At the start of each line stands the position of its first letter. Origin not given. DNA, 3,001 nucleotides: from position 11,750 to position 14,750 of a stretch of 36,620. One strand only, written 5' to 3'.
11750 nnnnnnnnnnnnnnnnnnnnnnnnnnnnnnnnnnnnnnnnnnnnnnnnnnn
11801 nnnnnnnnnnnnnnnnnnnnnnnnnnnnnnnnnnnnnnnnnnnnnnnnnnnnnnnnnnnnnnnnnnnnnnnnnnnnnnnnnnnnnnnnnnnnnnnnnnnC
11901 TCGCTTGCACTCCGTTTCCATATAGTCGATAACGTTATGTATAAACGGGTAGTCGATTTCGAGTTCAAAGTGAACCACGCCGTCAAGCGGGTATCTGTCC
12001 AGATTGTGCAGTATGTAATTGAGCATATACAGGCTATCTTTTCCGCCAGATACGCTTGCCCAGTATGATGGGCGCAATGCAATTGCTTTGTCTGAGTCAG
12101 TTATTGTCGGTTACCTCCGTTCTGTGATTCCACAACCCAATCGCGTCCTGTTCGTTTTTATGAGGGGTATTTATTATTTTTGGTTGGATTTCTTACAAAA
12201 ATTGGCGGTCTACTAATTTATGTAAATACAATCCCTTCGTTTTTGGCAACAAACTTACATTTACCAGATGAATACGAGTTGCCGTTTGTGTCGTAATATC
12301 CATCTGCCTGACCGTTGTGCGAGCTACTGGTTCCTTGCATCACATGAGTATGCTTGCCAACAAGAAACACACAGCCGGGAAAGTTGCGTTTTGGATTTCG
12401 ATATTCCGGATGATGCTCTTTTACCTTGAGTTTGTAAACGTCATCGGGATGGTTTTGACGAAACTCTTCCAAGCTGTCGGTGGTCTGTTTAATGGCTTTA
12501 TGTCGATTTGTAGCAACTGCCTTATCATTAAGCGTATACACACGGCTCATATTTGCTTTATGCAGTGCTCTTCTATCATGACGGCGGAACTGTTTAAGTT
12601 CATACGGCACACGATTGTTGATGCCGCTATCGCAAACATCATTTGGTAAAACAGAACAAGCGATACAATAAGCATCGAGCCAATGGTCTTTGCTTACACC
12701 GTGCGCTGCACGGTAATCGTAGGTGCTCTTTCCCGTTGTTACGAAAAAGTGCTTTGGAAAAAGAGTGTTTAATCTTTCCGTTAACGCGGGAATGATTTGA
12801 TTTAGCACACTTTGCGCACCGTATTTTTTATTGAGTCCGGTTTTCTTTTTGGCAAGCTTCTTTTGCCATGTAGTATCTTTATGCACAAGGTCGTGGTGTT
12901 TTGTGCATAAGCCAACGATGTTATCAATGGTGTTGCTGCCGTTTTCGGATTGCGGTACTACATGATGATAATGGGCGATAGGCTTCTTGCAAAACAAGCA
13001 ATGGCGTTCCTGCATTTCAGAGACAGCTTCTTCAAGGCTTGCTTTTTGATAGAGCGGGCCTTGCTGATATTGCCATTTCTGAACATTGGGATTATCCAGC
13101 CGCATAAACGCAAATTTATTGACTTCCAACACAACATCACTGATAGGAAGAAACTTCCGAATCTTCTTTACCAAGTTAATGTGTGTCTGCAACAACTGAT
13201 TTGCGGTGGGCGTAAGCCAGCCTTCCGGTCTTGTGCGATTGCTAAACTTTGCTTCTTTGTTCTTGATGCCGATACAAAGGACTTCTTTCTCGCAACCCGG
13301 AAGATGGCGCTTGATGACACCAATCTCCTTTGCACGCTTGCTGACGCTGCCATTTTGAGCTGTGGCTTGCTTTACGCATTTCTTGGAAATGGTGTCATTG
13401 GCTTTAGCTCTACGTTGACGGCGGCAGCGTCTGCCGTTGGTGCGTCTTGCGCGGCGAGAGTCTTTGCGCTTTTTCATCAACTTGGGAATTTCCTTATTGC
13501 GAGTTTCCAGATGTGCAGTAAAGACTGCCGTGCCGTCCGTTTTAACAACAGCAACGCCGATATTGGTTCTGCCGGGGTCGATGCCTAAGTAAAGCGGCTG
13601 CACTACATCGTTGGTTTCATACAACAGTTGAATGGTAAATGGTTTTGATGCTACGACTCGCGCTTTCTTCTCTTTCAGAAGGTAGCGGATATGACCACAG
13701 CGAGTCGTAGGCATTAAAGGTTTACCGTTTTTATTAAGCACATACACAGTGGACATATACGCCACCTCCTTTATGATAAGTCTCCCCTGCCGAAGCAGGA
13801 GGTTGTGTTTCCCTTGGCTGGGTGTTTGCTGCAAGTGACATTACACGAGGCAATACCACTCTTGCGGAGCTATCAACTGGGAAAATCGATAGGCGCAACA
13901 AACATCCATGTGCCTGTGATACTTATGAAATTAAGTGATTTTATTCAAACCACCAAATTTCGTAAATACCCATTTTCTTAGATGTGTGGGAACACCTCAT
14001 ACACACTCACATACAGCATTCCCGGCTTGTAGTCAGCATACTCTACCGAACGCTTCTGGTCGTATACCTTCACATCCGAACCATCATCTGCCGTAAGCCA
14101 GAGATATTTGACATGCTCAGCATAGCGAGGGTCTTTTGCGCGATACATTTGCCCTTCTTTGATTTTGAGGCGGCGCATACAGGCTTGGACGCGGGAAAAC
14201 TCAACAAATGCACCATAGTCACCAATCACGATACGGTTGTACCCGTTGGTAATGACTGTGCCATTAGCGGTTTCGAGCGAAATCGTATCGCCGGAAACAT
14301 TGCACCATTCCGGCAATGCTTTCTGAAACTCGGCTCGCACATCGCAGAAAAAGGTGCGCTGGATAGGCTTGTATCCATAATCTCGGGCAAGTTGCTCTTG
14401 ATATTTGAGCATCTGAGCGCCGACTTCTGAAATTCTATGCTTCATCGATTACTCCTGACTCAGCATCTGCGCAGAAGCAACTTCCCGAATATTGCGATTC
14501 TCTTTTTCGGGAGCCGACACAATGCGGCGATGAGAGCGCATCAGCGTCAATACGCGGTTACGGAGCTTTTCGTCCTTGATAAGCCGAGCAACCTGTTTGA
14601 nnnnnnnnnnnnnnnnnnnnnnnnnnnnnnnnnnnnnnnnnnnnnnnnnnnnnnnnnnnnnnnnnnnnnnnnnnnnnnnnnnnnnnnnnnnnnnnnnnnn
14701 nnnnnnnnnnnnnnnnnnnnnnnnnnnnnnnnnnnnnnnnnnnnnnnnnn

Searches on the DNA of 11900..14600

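Call 74: search_rna_families(source=window, start=11900, end=14600, threshold=evalue, max_evalue=1)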
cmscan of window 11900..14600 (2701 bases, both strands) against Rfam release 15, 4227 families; matches with E-value up to 1: 0.
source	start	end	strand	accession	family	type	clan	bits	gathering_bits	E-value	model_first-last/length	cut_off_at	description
